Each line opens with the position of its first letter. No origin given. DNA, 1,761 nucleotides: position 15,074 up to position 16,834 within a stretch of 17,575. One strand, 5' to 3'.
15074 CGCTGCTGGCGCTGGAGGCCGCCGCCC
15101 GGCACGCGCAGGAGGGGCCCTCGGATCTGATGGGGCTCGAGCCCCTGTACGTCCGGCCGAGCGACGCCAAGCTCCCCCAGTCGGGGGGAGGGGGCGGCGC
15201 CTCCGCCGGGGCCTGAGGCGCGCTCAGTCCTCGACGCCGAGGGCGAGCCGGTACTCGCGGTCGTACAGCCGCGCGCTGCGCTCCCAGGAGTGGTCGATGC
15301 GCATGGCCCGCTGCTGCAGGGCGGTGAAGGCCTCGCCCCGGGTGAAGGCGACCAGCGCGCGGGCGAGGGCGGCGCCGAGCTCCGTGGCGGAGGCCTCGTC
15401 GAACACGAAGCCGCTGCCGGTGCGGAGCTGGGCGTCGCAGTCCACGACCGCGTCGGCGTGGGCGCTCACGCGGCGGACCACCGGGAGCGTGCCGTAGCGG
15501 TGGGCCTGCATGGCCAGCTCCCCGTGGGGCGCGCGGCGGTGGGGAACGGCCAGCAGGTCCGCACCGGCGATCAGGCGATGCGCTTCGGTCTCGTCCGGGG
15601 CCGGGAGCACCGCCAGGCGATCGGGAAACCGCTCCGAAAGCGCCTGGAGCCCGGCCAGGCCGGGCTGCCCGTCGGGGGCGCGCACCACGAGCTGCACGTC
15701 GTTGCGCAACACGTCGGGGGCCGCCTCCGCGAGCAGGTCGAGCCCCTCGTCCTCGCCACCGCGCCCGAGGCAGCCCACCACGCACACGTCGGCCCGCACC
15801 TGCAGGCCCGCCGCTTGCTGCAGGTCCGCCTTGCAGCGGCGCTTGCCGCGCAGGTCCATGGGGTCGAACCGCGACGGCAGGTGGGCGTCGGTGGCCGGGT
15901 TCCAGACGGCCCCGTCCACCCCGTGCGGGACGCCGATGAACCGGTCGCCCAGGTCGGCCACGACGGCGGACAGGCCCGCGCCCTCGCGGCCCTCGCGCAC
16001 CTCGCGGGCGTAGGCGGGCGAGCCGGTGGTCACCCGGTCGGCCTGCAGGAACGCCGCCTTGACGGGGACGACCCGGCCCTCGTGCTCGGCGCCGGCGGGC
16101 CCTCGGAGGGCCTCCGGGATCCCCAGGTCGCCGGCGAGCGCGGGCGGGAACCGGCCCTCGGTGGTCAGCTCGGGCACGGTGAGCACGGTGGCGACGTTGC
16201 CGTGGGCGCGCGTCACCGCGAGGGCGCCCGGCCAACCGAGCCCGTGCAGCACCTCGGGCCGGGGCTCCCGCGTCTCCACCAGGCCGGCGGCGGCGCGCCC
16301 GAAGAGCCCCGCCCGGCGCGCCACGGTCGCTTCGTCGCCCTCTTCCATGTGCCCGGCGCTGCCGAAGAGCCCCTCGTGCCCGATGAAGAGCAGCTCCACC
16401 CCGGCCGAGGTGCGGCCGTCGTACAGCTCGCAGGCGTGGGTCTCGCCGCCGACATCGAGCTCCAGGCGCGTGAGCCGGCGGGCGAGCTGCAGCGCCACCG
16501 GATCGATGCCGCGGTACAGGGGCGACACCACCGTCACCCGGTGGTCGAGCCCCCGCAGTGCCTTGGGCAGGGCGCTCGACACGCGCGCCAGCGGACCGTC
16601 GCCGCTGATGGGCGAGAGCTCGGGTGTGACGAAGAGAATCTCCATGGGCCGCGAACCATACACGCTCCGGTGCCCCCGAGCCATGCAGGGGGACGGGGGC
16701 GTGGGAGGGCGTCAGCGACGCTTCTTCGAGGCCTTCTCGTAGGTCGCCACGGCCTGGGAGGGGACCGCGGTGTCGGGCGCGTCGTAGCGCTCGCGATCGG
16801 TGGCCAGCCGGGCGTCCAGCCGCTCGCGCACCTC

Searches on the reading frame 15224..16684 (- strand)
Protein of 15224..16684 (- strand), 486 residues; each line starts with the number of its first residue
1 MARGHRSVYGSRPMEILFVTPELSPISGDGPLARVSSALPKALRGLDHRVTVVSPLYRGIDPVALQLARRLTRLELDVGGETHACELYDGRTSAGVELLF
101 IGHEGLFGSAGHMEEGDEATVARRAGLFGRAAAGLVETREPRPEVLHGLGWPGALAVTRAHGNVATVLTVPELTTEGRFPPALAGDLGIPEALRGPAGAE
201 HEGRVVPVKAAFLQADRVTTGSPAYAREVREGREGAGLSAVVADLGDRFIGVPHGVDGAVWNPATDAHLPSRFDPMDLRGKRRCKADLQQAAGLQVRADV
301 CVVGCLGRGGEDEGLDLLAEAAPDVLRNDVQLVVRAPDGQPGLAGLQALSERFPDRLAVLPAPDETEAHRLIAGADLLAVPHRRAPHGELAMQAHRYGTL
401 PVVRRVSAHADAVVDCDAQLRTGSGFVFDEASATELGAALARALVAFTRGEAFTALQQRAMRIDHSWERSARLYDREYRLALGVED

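Call 37: search_protein_families(library=pfam, proteins=[window:15224-16684:-], max_evalue=0.01)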
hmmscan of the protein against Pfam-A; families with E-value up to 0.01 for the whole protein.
window:15224-16684:- (486 aa): 3 families
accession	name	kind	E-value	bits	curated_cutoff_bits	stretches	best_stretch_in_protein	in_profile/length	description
PF08323.17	Glyco_transf_5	-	5.8e-35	121.6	22.7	1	16-242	2-237/239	Starch synthase catalytic domain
PF00534.26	Glycos_transf_1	-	9.3e-07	29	26.4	1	302-444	17-156/172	Glycosyl transferases group 1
PF13692.12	Glyco_trans_1_4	-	1.8e-06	28.7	27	1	302-444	3-140/142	Glycosyl transferases group 1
